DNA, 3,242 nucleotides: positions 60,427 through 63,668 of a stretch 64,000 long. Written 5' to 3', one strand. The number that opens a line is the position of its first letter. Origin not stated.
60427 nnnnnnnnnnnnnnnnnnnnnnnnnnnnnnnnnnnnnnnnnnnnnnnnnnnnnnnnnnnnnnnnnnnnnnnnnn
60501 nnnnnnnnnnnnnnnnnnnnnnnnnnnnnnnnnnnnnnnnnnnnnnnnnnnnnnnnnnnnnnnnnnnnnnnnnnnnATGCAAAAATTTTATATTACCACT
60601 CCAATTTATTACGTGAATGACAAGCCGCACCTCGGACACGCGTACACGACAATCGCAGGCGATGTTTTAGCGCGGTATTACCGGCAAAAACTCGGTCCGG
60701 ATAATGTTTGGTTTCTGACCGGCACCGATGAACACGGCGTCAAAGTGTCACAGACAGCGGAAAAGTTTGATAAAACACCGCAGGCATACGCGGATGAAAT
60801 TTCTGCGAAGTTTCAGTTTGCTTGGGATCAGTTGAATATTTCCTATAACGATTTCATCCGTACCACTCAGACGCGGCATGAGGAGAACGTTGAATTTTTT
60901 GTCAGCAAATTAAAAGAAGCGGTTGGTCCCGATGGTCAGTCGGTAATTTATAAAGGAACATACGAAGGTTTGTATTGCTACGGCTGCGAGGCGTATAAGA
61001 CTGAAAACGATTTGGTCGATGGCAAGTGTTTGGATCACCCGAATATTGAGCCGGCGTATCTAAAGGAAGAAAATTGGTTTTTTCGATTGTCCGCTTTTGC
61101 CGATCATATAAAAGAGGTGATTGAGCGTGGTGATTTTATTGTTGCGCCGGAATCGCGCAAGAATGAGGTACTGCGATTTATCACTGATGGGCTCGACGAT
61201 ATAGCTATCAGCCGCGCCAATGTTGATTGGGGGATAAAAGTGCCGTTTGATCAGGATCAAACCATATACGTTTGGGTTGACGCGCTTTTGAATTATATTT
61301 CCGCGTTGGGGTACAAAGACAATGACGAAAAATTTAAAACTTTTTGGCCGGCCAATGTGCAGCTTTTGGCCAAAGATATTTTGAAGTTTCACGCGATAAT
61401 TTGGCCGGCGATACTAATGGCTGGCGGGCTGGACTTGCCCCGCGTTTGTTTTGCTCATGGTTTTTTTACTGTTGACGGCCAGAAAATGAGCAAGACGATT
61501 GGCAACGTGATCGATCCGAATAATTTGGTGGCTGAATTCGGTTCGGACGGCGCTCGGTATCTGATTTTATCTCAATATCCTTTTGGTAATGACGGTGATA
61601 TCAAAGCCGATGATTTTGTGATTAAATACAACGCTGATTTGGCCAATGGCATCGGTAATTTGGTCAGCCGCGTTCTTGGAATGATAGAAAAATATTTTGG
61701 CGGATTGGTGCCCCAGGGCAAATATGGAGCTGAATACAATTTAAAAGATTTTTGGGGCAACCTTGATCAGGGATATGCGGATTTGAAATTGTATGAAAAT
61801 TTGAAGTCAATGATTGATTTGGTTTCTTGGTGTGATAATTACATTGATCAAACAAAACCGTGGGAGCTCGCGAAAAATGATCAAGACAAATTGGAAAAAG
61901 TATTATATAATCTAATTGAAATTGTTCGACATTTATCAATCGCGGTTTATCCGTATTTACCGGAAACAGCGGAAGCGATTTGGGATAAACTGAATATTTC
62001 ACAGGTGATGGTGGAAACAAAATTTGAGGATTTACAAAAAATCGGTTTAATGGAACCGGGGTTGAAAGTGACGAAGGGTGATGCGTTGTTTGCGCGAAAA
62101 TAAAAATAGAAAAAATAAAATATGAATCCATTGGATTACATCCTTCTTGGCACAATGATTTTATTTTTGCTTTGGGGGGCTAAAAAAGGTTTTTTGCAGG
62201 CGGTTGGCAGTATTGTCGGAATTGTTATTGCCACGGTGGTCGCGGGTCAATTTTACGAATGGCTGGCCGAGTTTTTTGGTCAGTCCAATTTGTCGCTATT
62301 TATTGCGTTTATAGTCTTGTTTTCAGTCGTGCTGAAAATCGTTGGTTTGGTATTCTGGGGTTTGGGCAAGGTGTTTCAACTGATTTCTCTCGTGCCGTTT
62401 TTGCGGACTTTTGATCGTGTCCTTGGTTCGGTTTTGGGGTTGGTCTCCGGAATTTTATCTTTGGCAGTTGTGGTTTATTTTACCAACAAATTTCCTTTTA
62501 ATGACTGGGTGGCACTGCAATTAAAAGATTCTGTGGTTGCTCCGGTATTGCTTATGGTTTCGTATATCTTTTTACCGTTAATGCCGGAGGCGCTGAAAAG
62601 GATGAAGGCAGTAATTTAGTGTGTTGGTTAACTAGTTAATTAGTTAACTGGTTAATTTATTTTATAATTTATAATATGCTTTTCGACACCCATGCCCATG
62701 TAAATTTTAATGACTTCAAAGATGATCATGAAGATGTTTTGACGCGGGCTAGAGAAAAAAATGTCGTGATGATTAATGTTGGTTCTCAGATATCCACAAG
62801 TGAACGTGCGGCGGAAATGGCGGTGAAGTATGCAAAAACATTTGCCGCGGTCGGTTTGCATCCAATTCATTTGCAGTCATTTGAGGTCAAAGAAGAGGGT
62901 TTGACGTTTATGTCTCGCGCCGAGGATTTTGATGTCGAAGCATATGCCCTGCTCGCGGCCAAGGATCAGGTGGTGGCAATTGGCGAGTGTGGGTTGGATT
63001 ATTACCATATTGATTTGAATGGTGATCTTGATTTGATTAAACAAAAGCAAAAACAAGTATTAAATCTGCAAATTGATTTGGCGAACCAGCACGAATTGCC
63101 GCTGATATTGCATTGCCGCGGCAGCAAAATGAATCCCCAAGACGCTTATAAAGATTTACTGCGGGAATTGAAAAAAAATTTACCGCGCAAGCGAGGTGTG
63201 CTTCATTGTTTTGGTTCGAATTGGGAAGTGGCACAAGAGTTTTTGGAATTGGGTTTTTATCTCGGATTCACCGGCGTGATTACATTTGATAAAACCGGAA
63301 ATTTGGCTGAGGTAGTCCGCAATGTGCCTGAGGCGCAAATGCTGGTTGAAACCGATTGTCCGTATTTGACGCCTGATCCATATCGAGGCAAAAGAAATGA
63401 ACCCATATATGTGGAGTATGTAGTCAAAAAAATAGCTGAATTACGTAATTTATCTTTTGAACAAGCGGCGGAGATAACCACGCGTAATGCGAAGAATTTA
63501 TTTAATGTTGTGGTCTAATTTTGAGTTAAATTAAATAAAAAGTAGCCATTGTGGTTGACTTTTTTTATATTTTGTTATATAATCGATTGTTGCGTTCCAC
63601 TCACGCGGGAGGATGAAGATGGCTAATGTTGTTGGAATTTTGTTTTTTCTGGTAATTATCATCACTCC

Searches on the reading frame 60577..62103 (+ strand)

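Call 85: search_protein_families(library=pfam, proteins=[window:60577-62103:+], max_evalue=0.001)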
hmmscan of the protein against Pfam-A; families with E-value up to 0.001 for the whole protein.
window:60577-62103:+ (508 aa): 5 families
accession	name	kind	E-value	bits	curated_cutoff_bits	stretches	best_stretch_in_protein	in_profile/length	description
PF09334.17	tRNA-synt_1g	-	2.2e-101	339.9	20.1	2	146-367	164-391/391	tRNA synthetases class I (M)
PF00133.28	tRNA-synt_1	-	3.3e-26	92.4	22.7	2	2-224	23-245/414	tRNA synthetases class I (I, L, M and V)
PF01406.26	tRNA-synt_1e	-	4.3e-10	39.9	27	1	13-112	19-115/301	tRNA synthetases class I (C) catalytic domain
PF08264.19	Anticodon_1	-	9.3e-07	29.3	25.1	1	397-484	16-105/148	Anticodon-binding domain of tRNA ligase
PF19303.5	Anticodon_3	-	7.9e-06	26.3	23.5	1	418-507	47-134/152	Anticodon binding domain of methionyl tRNA ligase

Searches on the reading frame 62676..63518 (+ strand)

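Call 85: search_protein_families(library=pfam, proteins=[window:62676-63518:+], max_evalue=0.001)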
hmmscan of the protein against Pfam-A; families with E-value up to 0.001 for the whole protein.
window:62676-63518:+ (280 aa): 1 family
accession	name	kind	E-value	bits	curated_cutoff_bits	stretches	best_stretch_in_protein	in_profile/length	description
PF01026.27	TatD_DNase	-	3.6e-76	256.3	27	1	3-277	1-253/253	TatD related DNase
